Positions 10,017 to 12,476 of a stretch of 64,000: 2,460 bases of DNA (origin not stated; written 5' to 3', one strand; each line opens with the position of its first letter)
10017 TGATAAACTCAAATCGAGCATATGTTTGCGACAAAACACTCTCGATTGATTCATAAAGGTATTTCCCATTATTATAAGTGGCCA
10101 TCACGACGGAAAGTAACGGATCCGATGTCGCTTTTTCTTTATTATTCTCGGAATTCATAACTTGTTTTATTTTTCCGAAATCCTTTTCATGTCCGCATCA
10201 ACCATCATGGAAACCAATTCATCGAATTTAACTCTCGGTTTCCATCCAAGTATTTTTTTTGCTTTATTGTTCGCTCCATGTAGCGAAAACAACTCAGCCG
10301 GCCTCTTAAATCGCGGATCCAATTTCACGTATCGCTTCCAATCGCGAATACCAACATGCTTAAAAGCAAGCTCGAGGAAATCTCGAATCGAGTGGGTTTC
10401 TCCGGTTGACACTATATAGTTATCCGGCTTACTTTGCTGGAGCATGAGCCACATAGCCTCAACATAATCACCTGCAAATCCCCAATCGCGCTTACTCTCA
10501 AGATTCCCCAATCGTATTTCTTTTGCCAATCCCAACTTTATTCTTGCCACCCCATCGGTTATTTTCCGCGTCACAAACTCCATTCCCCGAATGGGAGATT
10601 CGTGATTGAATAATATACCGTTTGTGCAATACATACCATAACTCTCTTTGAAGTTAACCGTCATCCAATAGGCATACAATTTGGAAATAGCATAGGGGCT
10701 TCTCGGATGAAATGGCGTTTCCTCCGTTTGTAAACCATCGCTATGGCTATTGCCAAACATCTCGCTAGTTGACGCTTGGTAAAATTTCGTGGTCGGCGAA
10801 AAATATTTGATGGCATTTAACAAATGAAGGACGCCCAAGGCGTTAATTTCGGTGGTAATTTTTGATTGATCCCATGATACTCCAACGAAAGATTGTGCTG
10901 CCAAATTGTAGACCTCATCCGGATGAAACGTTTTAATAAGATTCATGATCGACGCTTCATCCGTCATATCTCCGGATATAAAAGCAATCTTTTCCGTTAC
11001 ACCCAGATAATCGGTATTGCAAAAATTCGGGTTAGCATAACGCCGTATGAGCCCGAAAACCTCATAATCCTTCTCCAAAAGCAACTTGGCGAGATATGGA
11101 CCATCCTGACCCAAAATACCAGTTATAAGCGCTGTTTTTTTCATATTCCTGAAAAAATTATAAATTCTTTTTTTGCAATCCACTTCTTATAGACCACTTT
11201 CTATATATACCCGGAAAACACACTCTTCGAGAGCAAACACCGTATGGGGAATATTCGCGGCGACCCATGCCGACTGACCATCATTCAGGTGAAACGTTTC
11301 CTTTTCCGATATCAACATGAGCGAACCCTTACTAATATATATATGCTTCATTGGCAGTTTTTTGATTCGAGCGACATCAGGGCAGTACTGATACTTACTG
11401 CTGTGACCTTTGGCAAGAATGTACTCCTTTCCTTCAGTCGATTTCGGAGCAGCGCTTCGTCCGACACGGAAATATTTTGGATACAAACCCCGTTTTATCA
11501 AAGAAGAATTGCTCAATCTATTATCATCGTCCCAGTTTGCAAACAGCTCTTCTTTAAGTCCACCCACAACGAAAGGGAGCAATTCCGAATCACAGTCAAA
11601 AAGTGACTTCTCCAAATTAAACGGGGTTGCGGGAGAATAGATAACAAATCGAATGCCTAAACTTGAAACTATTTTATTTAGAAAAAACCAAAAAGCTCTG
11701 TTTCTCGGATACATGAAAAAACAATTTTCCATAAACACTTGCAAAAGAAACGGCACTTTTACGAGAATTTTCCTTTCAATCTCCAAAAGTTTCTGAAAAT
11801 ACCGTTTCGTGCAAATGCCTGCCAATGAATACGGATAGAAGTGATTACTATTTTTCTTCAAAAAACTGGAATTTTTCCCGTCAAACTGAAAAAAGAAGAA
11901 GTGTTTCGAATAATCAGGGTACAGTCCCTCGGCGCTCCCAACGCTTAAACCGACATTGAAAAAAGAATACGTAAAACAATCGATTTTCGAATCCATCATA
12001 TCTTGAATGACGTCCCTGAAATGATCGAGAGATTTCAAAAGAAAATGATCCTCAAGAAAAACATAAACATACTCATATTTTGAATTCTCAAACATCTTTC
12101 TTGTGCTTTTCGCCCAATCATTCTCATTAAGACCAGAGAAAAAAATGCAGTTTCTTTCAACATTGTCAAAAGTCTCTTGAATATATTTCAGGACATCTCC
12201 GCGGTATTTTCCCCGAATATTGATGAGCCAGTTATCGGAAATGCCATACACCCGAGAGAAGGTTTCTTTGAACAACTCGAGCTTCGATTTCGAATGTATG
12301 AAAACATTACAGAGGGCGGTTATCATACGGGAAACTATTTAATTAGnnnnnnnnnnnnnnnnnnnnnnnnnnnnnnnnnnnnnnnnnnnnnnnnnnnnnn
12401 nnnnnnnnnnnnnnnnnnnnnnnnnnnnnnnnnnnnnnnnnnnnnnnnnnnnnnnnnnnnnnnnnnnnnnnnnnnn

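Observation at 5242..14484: Methylation-heavy glycan cassette: four to five SAM methyltransferases, a C-methyltransferase and gmd, without a visible GDP-sugar reductase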

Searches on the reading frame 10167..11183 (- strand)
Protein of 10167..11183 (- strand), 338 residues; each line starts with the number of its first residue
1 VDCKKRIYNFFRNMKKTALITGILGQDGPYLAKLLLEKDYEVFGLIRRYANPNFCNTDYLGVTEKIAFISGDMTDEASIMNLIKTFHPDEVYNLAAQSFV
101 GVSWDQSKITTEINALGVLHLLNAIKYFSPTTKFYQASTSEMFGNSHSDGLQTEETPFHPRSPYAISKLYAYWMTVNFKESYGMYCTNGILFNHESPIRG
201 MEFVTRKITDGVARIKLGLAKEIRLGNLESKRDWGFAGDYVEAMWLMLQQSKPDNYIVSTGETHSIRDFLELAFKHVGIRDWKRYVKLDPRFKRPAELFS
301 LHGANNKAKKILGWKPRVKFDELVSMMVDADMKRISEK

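Call 3: search_protein_families(library=pfam, proteins=[window:10167-11183:-], max_evalue=0.001)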
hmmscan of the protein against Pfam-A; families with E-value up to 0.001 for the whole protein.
window:10167-11183:- (338 aa): 4 families
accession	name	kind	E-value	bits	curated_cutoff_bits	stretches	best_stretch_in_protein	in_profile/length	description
PF16363.11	GDP_Man_Dehyd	-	2.6e-122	408.9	27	1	19-327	1-332/332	GDP-mannose 4,6 dehydratase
PF01370.27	Epimerase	-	7.8e-63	212.5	20.9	1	18-256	1-237/240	NAD dependent epimerase/dehydratase family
PF04321.23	RmlD_sub_bind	-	3.9e-08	33.1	27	1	18-169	3-130/287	RmlD substrate binding domain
PF05368.20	NmrA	-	0.00046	20.3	27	1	14-186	1-165/298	NmrA-like family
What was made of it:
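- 10167..11183 (-): Short-type GDP-mannose 4,6-dehydratase. The likely true start is the ATG 14 codons in from the listed start. It is the only extended SDR in the window. Pfam GDP_Man_Dehyd, E 3e-122 (call 3).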

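Call 5: search_protein_families(library=ncbifam, proteins=[window:10167-11183:-], max_evalue=0.01)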
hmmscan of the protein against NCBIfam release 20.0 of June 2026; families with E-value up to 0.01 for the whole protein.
window:10167-11183:- (338 aa): 16 families
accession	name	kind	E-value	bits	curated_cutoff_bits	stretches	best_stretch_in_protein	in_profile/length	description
TIGR01472.1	gmd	equivalog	2.2e-121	405.3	415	1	16-334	1-341/342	GDP-mannose 4,6-dehydratase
TIGR01181.1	dTDP_gluc_dehyt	equivalog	3e-31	108.7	365.1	1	19-328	3-308/321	dTDP-glucose 4,6-dehydratase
TIGR04180.1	EDH_00030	hypoth_equivalog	3.1e-25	88.9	475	1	19-318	2-296/297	NAD-dependent 4,6-dehydratase LegB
TIGR02622.1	CDP_4_6_dhtase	equivalog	5.2e-21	75.2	278.45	1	15-329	4-328/352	CDP-glucose 4,6-dehydratase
TIGR01179.1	galE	equivalog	3.4e-17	62.3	262.3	2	19-184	3-166/332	UDP-glucose 4-epimerase GalE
NF007582.0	PRK10217.1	equivalog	6.3e-16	58.4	698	1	18-254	4-246/355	dTDP-glucose 4,6-dehydratase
NF007490.0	PRK10084.1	subfamily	1.3e-09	37.5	649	1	63-253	49-252/361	dTDP-glucose 4,6-dehydratase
NF041015.1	UDPsulfquin_syn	equivalog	1.4e-06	27.5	575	1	63-147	65-152/384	UDP-sulfoquinovose synthase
NF052578.1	StrlDmthSdmBMthl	equivalog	1.5e-06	28.2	600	1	17-273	2-241/328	sterol demethylase protein SdmB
NF043036.1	ErythonDh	equivalog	1.7e-06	27.4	325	1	19-174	4-159/321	D-erythronate dehydrogenase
NF007956.0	PRK10675.1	subfamily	3.5e-05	23.1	394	1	64-170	50-155/338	UDP-glucose 4-epimerase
TIGR01214.1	rmlD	equivalog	0.0001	21.5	224.05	1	19-171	3-131/285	dTDP-4-dehydrorhamnose reductase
NF011728.1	PRK15181.1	equivalog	0.00019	20.5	760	1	17-186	17-187/348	Vi polysaccharide biosynthesis UDP-N-acetylglucosaminuronic acid C-4 epimerase TviC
NF042423.1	oxyalk_red_Shew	equivalog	0.00091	18.4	580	1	15-160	8-139/331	2-alkyl-3-oxoalkanoate reductase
TIGR03466.1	HpnA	hypoth_equivalog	0.0015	17.5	367.65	1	17-161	2-135/327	hopanoid-associated sugar epimerase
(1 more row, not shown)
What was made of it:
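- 10167..11183 (-): TIGR01472 scores 405 against a cutoff of 415 (call 5).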

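Call 8: find_encoding_contigs(protein=window:10167-11183:-, flank=10000, max_places=6)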
Protein window:10167-11183:- (338 aa): no gene with exactly this product is on record in the collection.

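Call 32: search_solved_structures(query=window:10167-11183:-, max_evalue=1e-30, show_alignments=0)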
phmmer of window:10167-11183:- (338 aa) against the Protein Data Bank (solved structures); distinct sequences matched with E-value up to 1e-30: 12.
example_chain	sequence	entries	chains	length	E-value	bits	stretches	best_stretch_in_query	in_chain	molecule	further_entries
1rpn_A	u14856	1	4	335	1.2e-126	425.8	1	11-337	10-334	GDP-mannose 4,6-dehydratase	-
2z1m_A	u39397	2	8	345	1.4e-111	376.3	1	16-337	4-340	GDP-D-mannose dehydratase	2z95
1n7g_A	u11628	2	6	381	1.6e-107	363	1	15-333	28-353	GDP-D-mannose-4,6-dehydratase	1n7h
7kf3_A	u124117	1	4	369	2.2e-98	333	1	14-333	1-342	GDP-mannose 4,6-dehydratase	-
5uzh_A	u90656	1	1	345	4.2e-97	328.8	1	16-334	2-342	NafoA.00085.b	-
6gpk_A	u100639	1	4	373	6.8e-97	328.1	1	10-333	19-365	GDP-mannose 4,6 dehydratase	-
1t2a_A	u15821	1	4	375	1.6e-96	326.8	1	10-333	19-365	GDP-mannose 4,6 dehydratase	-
6gpj_A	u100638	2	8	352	7.5e-96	324.6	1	14-333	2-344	GDP-mannose 4,6 dehydratase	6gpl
5in4_A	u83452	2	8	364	8.2e-96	324.5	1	10-333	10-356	GDP-mannose 4,6 dehydratase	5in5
6q94_B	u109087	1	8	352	2.7e-95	322.8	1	14-333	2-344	GDP-mannose 4,6 dehydratase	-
1db3_A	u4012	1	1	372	4e-93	315.7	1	16-280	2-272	GDP-MANNOSE 4,6-DEHYDRATASE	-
2pk3_A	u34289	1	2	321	1.5e-38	136.3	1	16-322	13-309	GDP-6-deoxy-D-lyxo-4-hexulose reductase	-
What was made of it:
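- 10167..11183 (-): PDB 1RPN, E 1e-126 (call 32).
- On GDP-mannose 4,6-dehydratase (Gmd): The best PDB match is P. aeruginosa GMD 1RPN at E 1e-126 (call 32).
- Checked: Gmd is confirmed (Pfam E 3e-122, call 3; P. aeruginosa GMD 1RPN, E 1e-126, call 32).
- The Gmd closely resembles canonical GDP-mannose dehydratases (E 1e-126 to 1RPN; call 32).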

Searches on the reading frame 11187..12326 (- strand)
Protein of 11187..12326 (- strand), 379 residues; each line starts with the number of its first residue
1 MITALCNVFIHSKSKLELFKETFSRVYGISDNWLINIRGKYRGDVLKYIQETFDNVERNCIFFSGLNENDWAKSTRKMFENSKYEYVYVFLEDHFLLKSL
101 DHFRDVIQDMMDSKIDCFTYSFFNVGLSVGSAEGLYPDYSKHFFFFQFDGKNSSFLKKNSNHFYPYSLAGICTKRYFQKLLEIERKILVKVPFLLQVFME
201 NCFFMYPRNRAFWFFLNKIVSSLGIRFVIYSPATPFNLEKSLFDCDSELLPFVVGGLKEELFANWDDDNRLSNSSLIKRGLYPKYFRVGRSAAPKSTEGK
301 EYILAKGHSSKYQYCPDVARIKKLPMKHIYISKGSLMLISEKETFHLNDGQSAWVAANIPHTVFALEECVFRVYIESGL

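Call 4: search_protein_families(library=pfam, proteins=[window:11187-12326:-], max_evalue=0.001)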
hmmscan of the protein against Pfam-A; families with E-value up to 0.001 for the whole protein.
window:11187-12326:- (379 aa): 0 families

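Call 5: search_protein_families(library=ncbifam, proteins=[window:11187-12326:-], max_evalue=0.01)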
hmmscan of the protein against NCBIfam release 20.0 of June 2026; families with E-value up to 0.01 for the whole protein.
window:11187-12326:- (379 aa): 0 families

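Call 11: search_solved_structures(query=window:11187-12326:-, max_evalue=10, show_alignments=2)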
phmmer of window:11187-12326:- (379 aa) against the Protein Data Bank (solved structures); distinct sequences matched with E-value up to 10: 3.
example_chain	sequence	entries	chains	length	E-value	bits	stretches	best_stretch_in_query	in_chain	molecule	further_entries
5ej0_A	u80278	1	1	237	0.62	12.3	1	76-126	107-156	Envelope protein H3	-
1yhf_A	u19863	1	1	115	1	11.6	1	331-369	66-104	hypothetical protein SPy1581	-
8wb4_D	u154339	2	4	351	3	10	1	166-230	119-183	Photosystem II D2 protein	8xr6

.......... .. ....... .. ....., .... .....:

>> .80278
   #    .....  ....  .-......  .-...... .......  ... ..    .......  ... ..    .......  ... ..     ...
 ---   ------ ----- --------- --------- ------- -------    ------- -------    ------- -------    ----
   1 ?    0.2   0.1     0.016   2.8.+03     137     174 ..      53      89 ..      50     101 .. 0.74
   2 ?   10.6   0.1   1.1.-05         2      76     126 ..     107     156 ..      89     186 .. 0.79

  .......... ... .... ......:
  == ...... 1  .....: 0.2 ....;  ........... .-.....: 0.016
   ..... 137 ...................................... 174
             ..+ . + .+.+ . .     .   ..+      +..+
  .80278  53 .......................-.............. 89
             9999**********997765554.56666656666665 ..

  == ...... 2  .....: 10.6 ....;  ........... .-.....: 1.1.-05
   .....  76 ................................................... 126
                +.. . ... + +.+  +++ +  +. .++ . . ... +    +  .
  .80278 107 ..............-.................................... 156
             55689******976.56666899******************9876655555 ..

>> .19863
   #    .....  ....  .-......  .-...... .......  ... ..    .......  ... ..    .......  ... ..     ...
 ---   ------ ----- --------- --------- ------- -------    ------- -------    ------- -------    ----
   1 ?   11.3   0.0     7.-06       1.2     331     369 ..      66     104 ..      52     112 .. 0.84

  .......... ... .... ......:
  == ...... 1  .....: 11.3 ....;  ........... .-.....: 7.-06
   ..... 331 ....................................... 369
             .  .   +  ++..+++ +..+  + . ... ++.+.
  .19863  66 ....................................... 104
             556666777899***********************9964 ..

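Call 16: list_cluster_members(proteins=[P0001, window:11187-12326:-, window:13492-14484:-, window:8574-9311:-, window:15072-16646:-, window:16650-17366:-, window:5242-6333:+, window:2257-5199:+, window:675-1583:+, window:21686-22627:-])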
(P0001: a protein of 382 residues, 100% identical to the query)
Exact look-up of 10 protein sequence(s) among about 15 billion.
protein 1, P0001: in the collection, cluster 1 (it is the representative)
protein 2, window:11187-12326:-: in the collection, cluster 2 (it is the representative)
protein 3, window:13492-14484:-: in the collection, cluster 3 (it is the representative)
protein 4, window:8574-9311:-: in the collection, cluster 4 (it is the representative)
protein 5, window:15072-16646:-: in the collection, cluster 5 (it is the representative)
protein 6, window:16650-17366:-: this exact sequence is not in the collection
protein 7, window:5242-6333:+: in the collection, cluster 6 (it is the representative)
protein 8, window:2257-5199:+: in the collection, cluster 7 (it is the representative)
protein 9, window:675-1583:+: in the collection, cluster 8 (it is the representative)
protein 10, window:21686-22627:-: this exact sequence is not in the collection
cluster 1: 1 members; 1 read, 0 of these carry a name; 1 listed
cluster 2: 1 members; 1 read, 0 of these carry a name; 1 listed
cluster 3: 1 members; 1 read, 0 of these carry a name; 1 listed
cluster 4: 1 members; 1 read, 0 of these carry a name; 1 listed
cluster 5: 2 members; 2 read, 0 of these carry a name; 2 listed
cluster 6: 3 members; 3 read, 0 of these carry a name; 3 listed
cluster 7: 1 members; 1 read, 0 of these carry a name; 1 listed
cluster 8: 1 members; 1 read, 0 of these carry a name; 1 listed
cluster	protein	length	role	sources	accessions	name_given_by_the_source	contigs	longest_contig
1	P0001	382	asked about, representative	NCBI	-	-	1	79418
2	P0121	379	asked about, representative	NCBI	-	-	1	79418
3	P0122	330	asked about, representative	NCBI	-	-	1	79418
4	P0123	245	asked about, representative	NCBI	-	-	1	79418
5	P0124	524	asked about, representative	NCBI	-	-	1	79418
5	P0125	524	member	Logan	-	-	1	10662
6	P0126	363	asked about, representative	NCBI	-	-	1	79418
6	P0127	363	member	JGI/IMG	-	-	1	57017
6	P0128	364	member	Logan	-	-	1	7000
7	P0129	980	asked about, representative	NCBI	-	-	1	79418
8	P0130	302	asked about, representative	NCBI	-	-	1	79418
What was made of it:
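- Tried and rejected: A cluster look-up gave only an unnamed 79,418-bp NCBI contig (call 16).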

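Call 28: search_protein_families(library=pfam, proteins=[window:11187-12326:-], max_evalue=0.1)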
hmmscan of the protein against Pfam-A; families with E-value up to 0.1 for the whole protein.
window:11187-12326:- (379 aa): 2 families
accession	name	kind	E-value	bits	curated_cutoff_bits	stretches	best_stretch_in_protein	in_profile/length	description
PF07883.17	Cupin_2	-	0.0064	16.6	27.2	1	329-367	22-60/70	Cupin domain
PF22200.2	ExsA_N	-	0.026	15.3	27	0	75-109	37-71/136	ExsA N-terminal regulatory domain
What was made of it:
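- On RmlC/FdtA-type cupin sugar epimerases and isomerases (for the 11187 ORF): The Pfam Cupin_2 hit has E 0.006, below threshold (call 28).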

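Call 33: find_homologous_proteins(query=window:11187-12326:-, max_evalue=0.001)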
Query window:11187-12326:- (379 aa): 86 proteins with E <= 0.001 among 1834 candidates.
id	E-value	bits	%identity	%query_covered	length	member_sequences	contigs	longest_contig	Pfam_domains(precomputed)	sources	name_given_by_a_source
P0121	8.8e-258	873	100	100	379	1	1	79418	-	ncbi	-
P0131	4.2e-182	623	69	100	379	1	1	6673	-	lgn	-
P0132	5.7e-182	623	71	99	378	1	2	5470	-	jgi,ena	-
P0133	3.2e-181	621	70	100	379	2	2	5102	-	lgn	-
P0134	1.1e-174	599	68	100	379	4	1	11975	-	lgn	-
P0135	5.8e-174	597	68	100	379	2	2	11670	-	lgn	-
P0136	9.1e-174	596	67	100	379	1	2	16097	-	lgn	-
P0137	7.4e-171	586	66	100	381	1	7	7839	-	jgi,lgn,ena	jgi:hypothetical protein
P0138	9.1e-168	576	63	100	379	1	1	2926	PF07883.18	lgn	-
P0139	4.6e-167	574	64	100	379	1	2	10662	-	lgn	-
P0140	1.9e-159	549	61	100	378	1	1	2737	-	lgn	-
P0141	1.3e-156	540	60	100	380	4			-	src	-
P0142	1.6e-156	539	64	99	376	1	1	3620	-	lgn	-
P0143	4.0e-156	538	62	99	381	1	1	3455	-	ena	-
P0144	4.2e-155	535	60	100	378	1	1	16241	-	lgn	-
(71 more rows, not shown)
